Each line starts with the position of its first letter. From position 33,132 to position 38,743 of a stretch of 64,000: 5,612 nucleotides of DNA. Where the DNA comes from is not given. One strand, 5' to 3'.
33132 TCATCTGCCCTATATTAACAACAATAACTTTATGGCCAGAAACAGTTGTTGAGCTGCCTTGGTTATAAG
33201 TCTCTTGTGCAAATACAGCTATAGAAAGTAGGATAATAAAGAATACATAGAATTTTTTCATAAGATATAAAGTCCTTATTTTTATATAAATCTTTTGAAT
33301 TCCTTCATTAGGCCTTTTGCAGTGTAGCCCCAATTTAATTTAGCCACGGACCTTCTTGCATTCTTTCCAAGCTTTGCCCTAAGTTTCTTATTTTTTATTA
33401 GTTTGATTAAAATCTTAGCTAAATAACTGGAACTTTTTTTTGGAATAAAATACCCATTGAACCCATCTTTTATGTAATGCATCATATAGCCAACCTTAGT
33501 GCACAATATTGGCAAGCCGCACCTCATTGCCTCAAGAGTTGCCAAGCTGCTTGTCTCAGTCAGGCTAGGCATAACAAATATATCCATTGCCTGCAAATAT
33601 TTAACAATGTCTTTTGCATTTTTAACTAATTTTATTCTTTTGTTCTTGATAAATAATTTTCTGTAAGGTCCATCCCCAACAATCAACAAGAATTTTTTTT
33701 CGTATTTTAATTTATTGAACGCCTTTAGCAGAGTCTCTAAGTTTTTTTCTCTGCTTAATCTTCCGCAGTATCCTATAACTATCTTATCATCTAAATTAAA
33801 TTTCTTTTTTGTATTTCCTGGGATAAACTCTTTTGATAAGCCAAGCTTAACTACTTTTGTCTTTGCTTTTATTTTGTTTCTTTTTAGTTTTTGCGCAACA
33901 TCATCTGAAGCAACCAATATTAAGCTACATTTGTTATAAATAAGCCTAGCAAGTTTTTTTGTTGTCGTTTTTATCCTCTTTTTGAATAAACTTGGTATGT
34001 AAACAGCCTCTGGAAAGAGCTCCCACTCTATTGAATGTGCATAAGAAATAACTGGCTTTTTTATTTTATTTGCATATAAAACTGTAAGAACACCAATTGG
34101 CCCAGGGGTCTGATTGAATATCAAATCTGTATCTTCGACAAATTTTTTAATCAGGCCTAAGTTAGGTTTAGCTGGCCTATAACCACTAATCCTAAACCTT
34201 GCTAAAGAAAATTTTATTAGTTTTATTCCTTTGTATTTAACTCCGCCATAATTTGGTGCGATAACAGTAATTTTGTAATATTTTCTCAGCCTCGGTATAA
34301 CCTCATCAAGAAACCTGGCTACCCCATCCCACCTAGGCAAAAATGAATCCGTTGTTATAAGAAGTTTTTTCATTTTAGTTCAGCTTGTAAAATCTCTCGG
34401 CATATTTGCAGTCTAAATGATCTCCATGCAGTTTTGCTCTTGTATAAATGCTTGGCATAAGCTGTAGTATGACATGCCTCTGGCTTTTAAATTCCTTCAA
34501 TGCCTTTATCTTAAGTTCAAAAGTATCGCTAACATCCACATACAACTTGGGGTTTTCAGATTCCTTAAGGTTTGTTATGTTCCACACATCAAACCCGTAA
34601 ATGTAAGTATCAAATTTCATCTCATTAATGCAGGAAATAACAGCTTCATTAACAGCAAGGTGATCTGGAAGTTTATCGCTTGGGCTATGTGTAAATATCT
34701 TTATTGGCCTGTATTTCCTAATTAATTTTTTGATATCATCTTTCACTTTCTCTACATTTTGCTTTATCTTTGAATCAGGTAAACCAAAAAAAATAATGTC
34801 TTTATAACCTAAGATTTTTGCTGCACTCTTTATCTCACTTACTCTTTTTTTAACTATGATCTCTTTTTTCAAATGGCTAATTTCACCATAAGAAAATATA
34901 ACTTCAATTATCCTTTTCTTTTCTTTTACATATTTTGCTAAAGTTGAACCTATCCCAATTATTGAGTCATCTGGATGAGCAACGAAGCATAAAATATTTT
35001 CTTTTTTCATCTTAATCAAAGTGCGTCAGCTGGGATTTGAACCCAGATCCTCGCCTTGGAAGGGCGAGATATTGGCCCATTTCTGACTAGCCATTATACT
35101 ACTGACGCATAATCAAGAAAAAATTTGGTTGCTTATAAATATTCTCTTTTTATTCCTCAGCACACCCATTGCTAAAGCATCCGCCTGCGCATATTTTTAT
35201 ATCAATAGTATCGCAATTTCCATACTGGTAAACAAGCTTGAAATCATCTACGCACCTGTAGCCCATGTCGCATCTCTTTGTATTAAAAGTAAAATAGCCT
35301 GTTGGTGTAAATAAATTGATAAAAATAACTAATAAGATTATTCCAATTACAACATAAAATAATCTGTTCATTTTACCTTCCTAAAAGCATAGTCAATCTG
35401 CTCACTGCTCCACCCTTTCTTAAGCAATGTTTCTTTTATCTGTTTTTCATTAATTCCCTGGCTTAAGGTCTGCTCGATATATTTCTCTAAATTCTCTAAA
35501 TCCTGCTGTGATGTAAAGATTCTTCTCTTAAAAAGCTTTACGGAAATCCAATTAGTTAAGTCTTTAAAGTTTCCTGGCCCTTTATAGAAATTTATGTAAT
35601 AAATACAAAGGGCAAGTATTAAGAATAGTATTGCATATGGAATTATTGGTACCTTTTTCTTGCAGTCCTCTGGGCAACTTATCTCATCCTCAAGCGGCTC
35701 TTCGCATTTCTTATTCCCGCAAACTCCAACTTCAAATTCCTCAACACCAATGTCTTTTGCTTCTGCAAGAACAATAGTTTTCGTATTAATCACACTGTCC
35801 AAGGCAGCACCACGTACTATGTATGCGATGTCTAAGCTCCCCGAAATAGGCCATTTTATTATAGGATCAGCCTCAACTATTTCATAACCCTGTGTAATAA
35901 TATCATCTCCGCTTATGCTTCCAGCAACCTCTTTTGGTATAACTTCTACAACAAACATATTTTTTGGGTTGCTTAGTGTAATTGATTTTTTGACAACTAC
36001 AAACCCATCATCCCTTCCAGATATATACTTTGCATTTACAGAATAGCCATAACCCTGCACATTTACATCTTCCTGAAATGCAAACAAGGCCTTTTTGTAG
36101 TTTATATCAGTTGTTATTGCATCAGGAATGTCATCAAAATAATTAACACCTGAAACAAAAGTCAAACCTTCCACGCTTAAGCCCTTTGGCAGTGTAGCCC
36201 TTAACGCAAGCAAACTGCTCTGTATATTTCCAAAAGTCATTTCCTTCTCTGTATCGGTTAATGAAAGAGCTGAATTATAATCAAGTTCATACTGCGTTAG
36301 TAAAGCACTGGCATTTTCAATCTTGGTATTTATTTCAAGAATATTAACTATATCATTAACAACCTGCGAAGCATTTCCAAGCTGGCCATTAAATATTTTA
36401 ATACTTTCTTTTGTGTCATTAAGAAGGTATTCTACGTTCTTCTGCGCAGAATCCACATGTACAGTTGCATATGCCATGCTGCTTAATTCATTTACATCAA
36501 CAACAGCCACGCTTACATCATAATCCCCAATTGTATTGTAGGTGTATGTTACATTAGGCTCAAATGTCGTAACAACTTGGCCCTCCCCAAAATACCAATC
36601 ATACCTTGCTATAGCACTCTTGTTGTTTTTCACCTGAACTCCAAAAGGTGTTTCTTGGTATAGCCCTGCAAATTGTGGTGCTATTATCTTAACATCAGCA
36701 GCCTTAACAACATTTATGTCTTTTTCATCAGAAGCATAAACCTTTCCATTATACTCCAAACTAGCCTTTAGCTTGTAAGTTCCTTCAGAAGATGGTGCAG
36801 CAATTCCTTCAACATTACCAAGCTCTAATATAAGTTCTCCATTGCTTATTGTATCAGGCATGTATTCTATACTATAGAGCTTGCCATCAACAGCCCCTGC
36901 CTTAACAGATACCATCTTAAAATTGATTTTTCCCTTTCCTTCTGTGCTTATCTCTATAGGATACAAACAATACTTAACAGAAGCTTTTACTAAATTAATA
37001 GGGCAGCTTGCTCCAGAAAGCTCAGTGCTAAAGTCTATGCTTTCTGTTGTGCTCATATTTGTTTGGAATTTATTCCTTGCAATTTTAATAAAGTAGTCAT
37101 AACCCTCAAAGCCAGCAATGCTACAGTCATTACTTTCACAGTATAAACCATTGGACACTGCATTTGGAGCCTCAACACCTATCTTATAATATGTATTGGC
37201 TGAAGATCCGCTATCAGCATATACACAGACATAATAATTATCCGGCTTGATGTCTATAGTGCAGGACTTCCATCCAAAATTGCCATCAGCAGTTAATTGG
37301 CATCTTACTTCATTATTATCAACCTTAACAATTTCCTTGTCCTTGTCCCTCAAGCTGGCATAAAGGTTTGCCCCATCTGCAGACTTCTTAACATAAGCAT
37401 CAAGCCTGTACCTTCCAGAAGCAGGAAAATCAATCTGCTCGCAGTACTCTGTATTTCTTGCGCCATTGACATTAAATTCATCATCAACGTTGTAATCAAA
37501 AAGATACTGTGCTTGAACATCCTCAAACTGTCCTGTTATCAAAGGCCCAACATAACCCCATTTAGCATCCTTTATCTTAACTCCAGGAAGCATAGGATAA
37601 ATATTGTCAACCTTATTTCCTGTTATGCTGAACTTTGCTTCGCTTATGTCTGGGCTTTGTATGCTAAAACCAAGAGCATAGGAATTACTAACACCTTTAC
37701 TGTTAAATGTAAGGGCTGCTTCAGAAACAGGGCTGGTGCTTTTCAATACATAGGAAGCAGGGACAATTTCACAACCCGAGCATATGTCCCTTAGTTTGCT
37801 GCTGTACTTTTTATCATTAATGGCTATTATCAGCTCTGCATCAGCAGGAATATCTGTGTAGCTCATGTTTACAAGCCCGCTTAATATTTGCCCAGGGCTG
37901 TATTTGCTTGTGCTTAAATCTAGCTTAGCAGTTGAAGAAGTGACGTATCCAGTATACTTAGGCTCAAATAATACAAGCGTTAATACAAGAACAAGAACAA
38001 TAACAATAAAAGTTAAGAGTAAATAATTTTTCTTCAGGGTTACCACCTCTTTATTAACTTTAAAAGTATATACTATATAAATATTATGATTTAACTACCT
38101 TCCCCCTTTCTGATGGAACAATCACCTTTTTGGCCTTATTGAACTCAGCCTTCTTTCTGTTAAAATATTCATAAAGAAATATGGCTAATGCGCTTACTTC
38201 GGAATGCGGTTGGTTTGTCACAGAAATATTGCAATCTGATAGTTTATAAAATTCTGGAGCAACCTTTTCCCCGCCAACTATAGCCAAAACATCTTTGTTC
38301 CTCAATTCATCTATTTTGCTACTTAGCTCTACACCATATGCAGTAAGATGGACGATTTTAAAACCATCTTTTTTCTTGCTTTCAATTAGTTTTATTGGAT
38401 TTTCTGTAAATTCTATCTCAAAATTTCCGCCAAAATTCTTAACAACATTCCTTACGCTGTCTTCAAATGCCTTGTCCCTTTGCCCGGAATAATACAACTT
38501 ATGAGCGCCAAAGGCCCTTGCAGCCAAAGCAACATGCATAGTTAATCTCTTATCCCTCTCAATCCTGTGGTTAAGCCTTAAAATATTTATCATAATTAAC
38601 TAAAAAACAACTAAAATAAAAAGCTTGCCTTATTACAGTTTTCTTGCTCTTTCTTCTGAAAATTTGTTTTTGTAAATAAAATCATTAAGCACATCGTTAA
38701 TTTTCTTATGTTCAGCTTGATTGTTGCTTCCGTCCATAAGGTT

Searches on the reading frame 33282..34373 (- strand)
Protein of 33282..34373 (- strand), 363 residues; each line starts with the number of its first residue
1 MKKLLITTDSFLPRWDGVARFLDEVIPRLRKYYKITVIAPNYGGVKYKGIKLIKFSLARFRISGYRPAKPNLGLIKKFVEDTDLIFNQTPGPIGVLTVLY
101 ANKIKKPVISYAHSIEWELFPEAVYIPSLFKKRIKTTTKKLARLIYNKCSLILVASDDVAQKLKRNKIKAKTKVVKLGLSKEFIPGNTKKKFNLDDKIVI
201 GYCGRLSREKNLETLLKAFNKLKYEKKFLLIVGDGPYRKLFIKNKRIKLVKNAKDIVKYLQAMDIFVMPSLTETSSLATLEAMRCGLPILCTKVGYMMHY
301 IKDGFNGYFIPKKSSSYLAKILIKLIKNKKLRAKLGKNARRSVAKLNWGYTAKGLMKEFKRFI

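Call 33: search_protein_families(library=pfam, proteins=[window:33282-34373:-], max_evalue=0.001)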
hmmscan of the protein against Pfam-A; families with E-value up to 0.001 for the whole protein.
window:33282-34373:- (363 aa): 5 families
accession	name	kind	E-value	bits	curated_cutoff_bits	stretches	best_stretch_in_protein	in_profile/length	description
PF00534.26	Glycos_transf_1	-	1.9e-35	122.4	26.4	1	189-341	6-171/172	Glycosyl transferases group 1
PF13692.12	Glyco_trans_1_4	-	1e-29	104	27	1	199-328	3-142/142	Glycosyl transferases group 1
PF13439.12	Glyco_transf_4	-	8.1e-13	49.2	28.5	1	16-178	2-165/170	Glycosyltransferase Family 4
PF20706.3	GT4-conflict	-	4.9e-05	22.9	26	1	251-293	270-312/385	Family 4 Glycosyltransferase in conflict systems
PF13524.12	Glyco_trans_1_2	-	6e-05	23.5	25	1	215-344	5-130/144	Glycosyl transferase-like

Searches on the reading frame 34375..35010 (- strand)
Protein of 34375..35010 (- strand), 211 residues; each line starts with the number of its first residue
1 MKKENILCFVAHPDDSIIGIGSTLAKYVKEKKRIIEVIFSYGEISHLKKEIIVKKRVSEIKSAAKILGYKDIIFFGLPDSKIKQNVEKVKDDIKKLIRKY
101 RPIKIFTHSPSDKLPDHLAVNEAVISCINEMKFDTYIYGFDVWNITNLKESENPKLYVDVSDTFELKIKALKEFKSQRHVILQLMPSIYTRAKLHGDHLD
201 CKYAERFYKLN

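Call 33: search_protein_families(library=pfam, proteins=[window:34375-35010:-], max_evalue=0.001)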
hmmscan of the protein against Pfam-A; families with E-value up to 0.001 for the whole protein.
window:34375-35010:- (211 aa): 1 family
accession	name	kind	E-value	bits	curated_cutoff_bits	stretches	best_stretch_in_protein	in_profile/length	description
PF02585.22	PIG-L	-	1.1e-26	94.3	28.2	1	7-127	1-128/129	GlcNAc-PI de-N-acetylase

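Call 42: find_homologous_proteins(query=window:34375-35010:-, max_evalue=1e-20)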
Query window:34375-35010:- (211 aa): 87 proteins with E <= 1e-20 among 568 candidates.
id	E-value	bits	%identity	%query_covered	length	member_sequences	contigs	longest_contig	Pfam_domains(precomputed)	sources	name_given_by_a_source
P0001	5.0e-133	459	100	100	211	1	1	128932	PF02585.23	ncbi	ncbi:MAG: PIG-L family deacetylase [Nanoarchaeota archaeon]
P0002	4.2e-109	381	83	96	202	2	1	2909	PF02585.23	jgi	-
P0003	5.3e-99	348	74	100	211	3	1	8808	PF02585.23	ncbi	-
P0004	1.7e-88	314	66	99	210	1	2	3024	PF02585.23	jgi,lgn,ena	-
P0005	3.1e-76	274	58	100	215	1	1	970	PF02585.23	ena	-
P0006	6.0e-75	270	58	99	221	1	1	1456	PF02585.23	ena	-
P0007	5.5e-74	267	56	99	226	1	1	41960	PF02585.23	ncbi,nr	ncbi:MAG: PIG-L family deacetylase [Candidatus Nanoarchaeia archaeon]|nr:PIG-L family deacetylase [C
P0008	3.0e-73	264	58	99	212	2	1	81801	PF02585.23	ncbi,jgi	-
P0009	1.6e-72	262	59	99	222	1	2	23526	PF02585.23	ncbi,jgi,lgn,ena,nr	ncbi:MAG: PIG-L family deacetylase [Nanoarchaeota archaeon]|nr:PIG-L family deacetylase [Nanoarchaeo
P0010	4.9e-72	260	55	99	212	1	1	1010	PF02585.23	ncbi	-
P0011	1.2e-71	259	57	99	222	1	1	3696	PF02585.23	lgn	-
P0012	7.3e-71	256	57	99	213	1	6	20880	PF02585.23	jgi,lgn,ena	-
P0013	1.2e-70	256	56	99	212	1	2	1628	PF02585.23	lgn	-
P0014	2.5e-70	255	58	98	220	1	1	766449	PF02585.23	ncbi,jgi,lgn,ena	ncbi:MAG: PIG-L deacetylase family protein [Candidatus Nanoarchaeia archaeon]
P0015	1.2e-67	246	58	94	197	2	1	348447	PF02585.23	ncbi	-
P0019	5.3e-62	227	54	98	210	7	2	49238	PF02585.23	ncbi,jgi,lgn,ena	-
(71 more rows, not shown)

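Call 43: find_encoding_contigs(protein=P0002, flank=2000, max_places=2)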
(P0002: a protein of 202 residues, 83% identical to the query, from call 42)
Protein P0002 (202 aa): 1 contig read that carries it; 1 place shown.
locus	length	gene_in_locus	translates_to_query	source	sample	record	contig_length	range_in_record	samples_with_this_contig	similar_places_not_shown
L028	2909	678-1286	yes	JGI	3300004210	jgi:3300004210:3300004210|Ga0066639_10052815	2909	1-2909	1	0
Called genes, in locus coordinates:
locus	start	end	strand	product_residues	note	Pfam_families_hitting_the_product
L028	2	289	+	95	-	?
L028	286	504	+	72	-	-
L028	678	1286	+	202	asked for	PF02585:PIG-L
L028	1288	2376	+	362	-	PF13439:Glyco_transf_4, PF00534:Glycos_transf_1, PF13692:Glyco_trans_1_4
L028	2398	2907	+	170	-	?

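Call 44: find_encoding_contigs(protein=P0003, flank=2000, max_places=2)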
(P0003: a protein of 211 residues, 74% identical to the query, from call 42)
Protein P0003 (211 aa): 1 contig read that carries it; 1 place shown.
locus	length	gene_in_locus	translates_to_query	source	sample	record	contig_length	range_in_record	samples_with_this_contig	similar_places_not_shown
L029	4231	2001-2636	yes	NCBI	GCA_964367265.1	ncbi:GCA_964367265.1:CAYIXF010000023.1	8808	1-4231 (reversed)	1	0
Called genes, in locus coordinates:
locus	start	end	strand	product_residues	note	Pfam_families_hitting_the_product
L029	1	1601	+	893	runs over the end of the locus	PF00801:PKD, PF18911:PKD_4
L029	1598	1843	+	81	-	-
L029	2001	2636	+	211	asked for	PF02585:PIG-L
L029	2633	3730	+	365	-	PF13439:Glyco_transf_4, PF00534:Glycos_transf_1, PF13692:Glyco_trans_1_4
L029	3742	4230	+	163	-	?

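Call 45: find_encoding_contigs(protein=P0004, flank=2000, max_places=2)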
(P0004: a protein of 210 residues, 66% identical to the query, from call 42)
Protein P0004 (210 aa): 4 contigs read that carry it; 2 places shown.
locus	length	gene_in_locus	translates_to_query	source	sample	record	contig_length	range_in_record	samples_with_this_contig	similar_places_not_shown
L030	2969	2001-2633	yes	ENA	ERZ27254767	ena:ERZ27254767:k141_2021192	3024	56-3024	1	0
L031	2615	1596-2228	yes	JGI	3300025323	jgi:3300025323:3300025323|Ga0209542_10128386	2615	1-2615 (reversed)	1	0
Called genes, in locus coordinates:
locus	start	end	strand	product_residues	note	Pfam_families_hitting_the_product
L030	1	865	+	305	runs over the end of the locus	?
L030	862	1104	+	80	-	-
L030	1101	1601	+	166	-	-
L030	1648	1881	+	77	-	-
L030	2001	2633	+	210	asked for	PF02585:PIG-L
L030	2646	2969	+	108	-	?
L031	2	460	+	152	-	?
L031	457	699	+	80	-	-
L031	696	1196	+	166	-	-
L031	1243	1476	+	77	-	-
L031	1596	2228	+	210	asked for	PF02585:PIG-L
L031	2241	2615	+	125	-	?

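Call 46: find_encoding_contigs(protein=P0007, flank=2000, max_places=2)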
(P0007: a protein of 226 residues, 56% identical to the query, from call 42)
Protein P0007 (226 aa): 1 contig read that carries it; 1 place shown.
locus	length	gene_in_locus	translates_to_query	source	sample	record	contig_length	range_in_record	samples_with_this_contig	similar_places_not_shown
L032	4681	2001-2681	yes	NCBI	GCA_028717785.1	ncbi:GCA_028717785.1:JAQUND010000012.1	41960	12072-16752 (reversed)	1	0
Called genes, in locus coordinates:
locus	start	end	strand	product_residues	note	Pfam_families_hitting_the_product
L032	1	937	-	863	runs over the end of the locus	PF00690:Cation_ATPase_N, PF00122:E1-E2_ATPase, PF08282:Hydrolase_3 (faint), PF00702:Hydrolase, PF13246:Cation_ATPase, PF00689:Cation_ATPase_C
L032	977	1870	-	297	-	-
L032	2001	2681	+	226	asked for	PF02585:PIG-L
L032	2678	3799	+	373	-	PF13439:Glyco_transf_4, PF00534:Glycos_transf_1, PF13692:Glyco_trans_1_4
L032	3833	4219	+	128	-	-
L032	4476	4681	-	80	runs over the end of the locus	-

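Call 48: find_encoding_contigs(protein=P0008, flank=1500, max_places=1)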
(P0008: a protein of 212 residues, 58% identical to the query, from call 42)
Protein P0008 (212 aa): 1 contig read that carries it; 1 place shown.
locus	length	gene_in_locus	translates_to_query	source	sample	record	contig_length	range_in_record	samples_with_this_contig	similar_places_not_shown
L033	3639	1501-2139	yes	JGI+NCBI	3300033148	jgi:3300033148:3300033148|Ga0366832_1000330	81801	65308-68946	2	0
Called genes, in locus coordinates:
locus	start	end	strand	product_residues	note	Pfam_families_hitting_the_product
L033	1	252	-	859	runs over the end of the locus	PF00690:Cation_ATPase_N, PF00122:E1-E2_ATPase, PF00702:Hydrolase, PF13246:Cation_ATPase, PF08282:Hydrolase_3 (weak), PF00689:Cation_ATPase_C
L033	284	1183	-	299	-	-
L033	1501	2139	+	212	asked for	PF02585:PIG-L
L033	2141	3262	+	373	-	PF13439:Glyco_transf_4, PF00534:Glycos_transf_1, PF13692:Glyco_trans_1_4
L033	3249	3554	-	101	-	-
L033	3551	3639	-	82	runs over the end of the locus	-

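Call 49: find_encoding_contigs(protein=P0009, flank=1500, max_places=1)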
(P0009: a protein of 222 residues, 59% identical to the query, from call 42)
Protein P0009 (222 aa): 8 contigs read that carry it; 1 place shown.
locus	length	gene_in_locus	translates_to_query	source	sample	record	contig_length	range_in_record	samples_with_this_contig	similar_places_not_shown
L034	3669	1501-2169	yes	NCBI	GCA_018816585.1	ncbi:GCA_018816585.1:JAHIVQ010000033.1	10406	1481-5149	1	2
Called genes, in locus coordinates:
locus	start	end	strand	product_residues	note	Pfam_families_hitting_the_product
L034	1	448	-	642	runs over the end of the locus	PF00690:Cation_ATPase_N, PF00122:E1-E2_ATPase, PF00702:Hydrolase, PF13246:Cation_ATPase, PF08282:Hydrolase_3 (faint)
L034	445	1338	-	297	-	-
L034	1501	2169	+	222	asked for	PF02585:PIG-L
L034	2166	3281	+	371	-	PF13439:Glyco_transf_4, PF00534:Glycos_transf_1, PF13692:Glyco_trans_1_4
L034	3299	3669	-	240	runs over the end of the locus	-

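Call 50: find_encoding_contigs(protein=P0014, flank=1500, max_places=1)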
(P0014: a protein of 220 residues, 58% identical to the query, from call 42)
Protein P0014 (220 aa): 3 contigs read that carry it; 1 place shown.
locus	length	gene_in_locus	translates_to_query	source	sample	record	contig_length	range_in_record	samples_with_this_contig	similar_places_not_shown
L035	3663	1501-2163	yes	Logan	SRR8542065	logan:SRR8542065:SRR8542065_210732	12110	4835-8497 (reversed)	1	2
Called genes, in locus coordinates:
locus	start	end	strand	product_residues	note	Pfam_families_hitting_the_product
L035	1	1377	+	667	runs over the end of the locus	PF01261:AP_endonuc_2 (weak)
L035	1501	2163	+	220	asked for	PF02585:PIG-L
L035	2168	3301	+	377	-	PF13439:Glyco_transf_4, PF00534:Glycos_transf_1, PF13692:Glyco_trans_1_4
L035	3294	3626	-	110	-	-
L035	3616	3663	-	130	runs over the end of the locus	-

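Call 51: find_encoding_contigs(protein=P0019, flank=1500, max_places=1)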
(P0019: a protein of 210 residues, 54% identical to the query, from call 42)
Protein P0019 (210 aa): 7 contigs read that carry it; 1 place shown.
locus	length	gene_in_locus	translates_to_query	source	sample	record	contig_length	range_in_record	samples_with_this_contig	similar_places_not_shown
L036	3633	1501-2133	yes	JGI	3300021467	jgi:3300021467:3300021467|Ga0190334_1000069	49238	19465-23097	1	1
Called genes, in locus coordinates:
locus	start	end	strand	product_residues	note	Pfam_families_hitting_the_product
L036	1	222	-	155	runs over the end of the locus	-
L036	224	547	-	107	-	-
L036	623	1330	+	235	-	-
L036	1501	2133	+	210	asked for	PF02585:PIG-L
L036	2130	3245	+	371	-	PF13439:Glyco_transf_4, PF00534:Glycos_transf_1, PF13692:Glyco_trans_1_4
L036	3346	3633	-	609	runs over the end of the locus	PF01850:PIN, PF00437:T2SSE, PF20720:nSTAND3 (weak), PF26594:KH_NusA_2nd (weak), PF00013:KH_1 (weak)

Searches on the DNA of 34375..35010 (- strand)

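Call 53: search_rna_families(sources=[L028, L029, L030, L032, L033, L034, L035, L036], threshold=gathering)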
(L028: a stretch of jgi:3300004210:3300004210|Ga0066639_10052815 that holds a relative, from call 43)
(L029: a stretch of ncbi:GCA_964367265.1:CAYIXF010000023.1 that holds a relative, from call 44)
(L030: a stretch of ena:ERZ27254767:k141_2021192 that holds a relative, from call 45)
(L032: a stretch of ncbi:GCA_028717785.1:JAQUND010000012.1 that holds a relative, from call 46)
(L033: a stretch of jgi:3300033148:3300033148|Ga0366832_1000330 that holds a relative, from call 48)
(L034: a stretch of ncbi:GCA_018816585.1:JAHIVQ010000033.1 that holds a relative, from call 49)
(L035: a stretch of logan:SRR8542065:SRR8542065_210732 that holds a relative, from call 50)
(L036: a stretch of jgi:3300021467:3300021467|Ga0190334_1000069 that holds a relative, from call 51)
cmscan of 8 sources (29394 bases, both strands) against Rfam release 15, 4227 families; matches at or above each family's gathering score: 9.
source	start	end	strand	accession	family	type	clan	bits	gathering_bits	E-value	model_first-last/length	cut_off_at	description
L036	1368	1439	+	RF00005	tRNA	Gene; tRNA;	CL00001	73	29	2.2e-14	1-71/71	no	tRNA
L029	1920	1991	+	RF00005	tRNA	Gene; tRNA;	CL00001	68.5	29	3.8e-13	1-71/71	no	tRNA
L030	1920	1991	+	RF00005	tRNA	Gene; tRNA;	CL00001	67.9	29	5.3e-13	1-71/71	no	tRNA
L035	1419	1490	+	RF00005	tRNA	Gene; tRNA;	CL00001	65.6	29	2.3e-12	1-71/71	no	tRNA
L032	1920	1991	+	RF00005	tRNA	Gene; tRNA;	CL00001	62.8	29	1.4e-11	1-71/71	no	tRNA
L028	541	646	+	RF00005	tRNA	Gene; tRNA;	CL00001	58.9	29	1.6e-10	1-71/71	no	tRNA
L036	3246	3336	-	RF00005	tRNA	Gene; tRNA;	CL00001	57.9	29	3.1e-10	1-71/71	no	tRNA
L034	1390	1483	+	RF00005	tRNA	Gene; tRNA;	CL00001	57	29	5.4e-10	1-71/71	no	tRNA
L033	1353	1458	+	RF00005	tRNA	Gene; tRNA;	CL00001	45.8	29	6.8e-07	1-71/71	no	tRNA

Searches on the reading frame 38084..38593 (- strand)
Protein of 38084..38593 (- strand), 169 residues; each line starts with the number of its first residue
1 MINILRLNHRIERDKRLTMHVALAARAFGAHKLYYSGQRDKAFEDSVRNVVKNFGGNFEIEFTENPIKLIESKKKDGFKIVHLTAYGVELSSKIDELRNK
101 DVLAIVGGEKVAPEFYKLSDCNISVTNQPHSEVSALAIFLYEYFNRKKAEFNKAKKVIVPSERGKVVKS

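Call 33: search_protein_families(library=pfam, proteins=[window:38084-38593:-], max_evalue=0.001)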
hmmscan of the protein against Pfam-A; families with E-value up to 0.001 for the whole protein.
window:38084-38593:- (169 aa): 1 family
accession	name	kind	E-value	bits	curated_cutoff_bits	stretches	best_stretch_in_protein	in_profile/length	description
PF01994.21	Trm56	-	1e-37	129.1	25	1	54-167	1-118/119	tRNA ribose 2'-O-methyltransferase, aTrm56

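Call 34: find_encoding_contigs(protein=window:38084-38593:-, flank=3000, max_places=4)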
Protein window:38084-38593:- (169 aa): no gene with exactly this product is on record in the collection.
